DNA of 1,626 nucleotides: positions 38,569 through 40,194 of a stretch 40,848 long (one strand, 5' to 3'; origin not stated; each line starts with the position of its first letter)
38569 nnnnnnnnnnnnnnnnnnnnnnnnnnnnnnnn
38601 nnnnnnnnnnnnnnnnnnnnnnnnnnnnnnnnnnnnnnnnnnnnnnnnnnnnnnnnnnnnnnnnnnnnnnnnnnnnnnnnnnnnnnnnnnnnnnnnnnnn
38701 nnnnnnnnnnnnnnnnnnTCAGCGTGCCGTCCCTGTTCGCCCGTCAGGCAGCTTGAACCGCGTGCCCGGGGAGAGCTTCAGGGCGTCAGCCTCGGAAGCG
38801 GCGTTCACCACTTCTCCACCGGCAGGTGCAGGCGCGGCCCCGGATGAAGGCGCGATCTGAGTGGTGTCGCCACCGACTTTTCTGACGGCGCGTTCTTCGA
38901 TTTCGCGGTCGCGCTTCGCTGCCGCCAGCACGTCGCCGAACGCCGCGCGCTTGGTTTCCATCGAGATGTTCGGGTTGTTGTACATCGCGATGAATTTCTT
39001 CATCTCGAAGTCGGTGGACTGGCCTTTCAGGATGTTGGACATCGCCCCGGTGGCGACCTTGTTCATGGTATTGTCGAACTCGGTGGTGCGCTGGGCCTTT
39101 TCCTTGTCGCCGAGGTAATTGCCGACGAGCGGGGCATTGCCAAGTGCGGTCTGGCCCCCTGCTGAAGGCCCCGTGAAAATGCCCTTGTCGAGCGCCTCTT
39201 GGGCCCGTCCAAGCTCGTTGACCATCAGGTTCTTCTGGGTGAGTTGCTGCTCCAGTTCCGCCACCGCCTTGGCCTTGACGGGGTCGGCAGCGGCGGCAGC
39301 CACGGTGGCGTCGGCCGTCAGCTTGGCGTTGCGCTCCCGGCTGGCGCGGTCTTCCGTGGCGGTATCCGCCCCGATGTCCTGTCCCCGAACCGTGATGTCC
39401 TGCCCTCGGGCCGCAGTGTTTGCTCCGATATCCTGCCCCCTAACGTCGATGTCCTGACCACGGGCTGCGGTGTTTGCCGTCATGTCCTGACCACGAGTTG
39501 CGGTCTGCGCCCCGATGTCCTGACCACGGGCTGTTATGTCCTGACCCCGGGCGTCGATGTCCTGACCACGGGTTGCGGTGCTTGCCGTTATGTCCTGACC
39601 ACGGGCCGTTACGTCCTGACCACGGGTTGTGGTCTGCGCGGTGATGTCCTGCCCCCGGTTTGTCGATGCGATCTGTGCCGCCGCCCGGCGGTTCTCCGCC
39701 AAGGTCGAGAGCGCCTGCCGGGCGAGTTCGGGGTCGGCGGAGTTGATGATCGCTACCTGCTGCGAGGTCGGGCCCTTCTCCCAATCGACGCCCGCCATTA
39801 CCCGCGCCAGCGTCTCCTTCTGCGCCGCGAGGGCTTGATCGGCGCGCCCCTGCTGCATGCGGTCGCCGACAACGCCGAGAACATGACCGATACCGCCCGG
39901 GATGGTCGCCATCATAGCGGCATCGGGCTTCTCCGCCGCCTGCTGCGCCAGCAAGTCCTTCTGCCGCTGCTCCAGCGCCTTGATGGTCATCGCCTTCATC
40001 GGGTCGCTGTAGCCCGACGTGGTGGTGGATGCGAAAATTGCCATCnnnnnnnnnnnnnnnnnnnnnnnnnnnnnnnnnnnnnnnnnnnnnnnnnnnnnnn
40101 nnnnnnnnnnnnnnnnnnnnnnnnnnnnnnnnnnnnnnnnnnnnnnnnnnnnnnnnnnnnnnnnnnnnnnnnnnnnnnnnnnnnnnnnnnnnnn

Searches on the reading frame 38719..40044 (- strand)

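Call 60: search_protein_families(library=phrogs, proteins=[window:38719-40044:-], max_evalue=0.001)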
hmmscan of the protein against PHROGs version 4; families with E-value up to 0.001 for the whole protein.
window:38719-40044:- (441 aa): 2 families
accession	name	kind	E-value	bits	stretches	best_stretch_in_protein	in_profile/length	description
phrog_2534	-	other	2.3e-05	24.7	0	120-158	202-240/435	released from the phage upon host infection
phrog_7725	-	head and packaging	4.4e-05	23.8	0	164-199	366-401/522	virion structural protein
